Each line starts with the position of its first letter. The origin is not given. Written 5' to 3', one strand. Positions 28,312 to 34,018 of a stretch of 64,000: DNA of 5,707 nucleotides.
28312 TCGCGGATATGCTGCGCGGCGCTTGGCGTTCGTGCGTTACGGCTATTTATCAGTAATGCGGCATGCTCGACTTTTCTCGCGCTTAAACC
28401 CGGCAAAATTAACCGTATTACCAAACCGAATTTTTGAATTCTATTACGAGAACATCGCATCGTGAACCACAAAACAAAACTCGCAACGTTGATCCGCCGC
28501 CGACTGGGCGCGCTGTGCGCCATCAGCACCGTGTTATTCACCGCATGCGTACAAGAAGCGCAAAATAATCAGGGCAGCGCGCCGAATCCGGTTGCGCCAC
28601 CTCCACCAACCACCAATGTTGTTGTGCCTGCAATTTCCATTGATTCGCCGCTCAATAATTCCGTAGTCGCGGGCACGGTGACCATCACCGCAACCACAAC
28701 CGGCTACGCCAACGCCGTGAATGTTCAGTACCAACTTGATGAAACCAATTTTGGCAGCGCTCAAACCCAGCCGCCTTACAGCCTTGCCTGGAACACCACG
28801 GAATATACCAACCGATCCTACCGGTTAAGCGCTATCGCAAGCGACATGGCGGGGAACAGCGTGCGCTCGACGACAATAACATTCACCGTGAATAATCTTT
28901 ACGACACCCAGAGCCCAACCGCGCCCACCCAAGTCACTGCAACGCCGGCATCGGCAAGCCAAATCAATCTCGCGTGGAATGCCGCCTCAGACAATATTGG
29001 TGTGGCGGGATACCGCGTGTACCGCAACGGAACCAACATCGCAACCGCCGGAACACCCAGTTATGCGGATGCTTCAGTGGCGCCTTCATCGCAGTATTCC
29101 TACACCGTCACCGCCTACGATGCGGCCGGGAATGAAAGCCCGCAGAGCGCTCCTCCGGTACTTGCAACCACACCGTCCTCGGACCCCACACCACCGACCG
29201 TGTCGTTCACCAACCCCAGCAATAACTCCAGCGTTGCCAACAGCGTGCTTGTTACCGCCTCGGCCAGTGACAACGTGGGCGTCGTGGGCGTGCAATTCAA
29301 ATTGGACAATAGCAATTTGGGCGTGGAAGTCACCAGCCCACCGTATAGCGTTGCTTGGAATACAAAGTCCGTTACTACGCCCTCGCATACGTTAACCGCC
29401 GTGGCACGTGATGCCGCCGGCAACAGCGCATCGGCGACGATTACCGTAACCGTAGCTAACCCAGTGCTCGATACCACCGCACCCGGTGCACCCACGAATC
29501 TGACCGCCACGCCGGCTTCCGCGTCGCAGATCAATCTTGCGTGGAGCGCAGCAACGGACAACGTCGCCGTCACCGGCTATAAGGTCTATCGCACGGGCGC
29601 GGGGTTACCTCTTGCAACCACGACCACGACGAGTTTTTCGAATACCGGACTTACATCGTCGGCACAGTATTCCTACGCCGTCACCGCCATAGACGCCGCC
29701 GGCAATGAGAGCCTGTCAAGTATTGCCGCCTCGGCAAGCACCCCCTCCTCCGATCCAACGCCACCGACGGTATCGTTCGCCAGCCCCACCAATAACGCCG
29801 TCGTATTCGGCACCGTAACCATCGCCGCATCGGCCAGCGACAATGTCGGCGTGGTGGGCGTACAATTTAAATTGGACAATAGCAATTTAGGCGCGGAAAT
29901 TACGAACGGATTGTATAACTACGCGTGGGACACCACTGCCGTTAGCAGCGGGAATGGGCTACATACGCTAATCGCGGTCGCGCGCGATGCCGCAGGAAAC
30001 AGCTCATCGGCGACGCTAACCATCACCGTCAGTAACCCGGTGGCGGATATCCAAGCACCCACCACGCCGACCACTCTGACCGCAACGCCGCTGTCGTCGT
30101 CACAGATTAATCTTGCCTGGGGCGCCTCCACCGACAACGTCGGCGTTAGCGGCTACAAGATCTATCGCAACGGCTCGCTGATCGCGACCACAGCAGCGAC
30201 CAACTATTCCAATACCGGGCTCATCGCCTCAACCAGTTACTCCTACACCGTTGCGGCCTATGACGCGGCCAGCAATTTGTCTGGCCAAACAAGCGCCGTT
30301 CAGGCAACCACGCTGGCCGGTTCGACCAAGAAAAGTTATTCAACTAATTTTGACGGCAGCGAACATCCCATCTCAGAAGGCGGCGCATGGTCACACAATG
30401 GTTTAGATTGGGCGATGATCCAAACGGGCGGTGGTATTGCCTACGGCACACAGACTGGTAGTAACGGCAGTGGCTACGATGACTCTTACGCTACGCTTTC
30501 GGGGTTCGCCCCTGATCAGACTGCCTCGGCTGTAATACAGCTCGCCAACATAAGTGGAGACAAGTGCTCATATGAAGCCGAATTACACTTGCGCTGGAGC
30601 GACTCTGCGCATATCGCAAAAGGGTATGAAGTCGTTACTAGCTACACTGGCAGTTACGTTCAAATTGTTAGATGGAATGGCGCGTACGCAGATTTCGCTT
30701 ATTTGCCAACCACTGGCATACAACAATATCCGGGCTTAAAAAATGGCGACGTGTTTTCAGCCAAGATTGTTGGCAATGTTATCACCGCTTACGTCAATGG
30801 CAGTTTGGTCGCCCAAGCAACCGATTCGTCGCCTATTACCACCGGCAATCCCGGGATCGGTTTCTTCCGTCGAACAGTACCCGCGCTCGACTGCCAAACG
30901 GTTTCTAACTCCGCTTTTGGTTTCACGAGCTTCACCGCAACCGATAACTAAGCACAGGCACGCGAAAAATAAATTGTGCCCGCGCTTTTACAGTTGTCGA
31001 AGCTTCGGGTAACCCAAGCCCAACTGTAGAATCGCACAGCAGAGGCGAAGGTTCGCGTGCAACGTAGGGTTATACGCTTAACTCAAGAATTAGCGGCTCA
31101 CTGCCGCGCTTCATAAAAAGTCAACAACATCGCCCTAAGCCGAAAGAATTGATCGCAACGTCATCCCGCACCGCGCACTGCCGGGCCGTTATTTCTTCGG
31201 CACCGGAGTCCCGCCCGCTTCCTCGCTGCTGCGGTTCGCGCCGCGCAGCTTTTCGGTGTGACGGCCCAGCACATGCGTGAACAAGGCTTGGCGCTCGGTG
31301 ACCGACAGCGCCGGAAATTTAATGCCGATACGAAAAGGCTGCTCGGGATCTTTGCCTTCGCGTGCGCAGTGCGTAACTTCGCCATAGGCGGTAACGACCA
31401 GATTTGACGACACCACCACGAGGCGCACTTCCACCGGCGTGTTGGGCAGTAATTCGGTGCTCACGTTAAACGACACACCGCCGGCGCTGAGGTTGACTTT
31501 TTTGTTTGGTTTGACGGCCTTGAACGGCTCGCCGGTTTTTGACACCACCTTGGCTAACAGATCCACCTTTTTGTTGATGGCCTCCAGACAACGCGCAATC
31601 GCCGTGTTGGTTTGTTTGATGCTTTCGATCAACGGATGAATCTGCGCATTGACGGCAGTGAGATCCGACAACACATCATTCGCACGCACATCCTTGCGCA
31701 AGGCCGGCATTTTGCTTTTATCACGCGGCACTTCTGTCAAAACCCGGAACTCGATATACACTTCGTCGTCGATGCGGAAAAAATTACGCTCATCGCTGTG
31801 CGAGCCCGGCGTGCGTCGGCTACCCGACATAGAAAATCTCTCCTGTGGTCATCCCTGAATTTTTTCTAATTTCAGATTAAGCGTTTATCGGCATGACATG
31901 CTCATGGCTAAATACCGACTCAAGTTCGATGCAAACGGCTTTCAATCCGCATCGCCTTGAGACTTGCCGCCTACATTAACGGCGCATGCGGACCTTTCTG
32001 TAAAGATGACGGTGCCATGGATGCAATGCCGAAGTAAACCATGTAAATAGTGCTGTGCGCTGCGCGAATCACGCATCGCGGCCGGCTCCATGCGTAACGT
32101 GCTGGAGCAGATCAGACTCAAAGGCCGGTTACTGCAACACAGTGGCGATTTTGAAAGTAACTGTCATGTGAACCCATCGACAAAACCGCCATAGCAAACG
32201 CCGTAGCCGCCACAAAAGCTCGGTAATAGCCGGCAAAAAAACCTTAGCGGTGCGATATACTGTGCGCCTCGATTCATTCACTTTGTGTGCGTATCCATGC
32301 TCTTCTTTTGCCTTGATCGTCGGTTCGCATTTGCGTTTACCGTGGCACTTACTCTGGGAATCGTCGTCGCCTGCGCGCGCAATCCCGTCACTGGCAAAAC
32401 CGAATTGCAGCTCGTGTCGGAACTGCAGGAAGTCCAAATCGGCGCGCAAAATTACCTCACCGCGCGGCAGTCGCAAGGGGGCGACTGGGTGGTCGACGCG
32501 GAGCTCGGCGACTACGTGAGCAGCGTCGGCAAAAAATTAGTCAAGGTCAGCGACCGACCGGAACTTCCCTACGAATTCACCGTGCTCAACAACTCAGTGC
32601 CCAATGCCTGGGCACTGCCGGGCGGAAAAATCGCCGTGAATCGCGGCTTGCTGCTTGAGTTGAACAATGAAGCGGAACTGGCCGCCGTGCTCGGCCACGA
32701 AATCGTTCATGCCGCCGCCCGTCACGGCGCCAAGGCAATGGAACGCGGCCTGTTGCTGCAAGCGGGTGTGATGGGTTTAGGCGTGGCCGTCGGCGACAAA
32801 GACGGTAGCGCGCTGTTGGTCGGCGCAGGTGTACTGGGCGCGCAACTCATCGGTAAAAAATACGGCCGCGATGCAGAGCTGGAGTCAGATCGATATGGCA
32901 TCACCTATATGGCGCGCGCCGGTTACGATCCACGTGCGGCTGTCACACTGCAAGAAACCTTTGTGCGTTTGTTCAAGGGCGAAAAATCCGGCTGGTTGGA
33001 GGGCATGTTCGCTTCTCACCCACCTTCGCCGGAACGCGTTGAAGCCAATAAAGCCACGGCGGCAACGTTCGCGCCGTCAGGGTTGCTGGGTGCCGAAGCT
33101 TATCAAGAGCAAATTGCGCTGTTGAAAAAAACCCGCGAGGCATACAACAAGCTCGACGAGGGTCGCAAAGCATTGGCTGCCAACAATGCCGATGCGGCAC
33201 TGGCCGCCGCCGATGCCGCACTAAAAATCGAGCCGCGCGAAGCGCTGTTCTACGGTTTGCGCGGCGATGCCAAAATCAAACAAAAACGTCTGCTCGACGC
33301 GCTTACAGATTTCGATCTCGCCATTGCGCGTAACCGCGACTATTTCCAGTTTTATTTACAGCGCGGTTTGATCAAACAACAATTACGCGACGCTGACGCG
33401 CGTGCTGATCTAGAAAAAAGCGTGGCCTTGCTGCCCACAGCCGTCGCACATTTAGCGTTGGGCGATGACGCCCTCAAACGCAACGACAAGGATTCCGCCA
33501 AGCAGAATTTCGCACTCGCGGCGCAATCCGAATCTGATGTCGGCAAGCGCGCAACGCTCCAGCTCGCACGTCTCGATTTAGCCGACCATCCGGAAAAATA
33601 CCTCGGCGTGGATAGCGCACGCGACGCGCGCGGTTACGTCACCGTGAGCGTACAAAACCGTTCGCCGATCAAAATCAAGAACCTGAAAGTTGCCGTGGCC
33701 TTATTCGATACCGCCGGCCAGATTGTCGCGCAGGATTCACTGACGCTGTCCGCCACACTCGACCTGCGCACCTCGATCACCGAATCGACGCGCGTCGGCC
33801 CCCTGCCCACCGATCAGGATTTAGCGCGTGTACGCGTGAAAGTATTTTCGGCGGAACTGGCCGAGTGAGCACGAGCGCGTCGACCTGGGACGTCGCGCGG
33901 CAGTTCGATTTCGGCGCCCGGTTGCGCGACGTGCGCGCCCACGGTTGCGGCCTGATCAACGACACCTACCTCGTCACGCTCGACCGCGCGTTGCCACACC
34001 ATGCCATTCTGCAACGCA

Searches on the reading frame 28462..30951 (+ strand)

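Call 26: search_protein_families(library=pfam, proteins=[window:28462-30951:+], max_evalue=0.00001)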
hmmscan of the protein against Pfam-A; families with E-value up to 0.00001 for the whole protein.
window:28462-30951:+ (829 aa): 6 families
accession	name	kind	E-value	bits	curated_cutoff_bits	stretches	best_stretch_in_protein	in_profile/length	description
PF17957.7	Big_7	-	2.8e-43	146.9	24.1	3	245-313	1-70/70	Bacterial Ig domain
PF00041.27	fn3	-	6.4e-21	74.8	25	2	343-420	2-79/84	Fibronectin type III domain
PF19077.6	Big_13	-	2.8e-11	44.2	27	0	464-523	40-100/102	Bacterial Ig-like domain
PF18370.7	RGI_lyase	-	2.8e-11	44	27.8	0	168-218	19-72/86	Rhamnogalacturonan I lyases beta-sheet domain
PF24384.1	Ig_TMM62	-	2.2e-06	27.8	27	0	97-145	75-126/128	TMEM62 Ig-like domain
PF25523.1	Ig_RIMBP2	-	2.8e-06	27.7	27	0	151-208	2-67/105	RIMBP2-like, immunoglobulin-like domain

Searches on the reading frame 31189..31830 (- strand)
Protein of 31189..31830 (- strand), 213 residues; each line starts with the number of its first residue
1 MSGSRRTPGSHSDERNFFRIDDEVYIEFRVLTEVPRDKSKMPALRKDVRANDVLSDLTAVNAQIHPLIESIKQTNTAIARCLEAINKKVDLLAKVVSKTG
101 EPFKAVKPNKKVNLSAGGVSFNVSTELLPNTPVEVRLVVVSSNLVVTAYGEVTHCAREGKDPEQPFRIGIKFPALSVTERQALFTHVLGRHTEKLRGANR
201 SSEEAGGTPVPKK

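Call 26: search_protein_families(library=pfam, proteins=[window:31189-31830:-], max_evalue=0.00001)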
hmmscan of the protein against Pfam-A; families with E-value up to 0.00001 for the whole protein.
window:31189-31830:- (213 aa): 1 family
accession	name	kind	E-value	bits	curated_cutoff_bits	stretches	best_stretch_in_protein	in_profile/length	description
PF07238.19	PilZ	-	9.1e-08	32.8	22.5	1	112-187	28-100/102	PilZ domain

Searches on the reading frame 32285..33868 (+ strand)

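Call 26: search_protein_families(library=pfam, proteins=[window:32285-33868:+], max_evalue=0.00001)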
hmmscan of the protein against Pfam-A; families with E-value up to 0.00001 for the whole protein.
window:32285-33868:+ (527 aa): 1 family
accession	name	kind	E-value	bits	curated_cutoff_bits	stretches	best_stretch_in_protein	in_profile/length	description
PF01435.24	Peptidase_M48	-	1.2e-35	123.5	20.3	1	77-256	6-183/186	Peptidase family M48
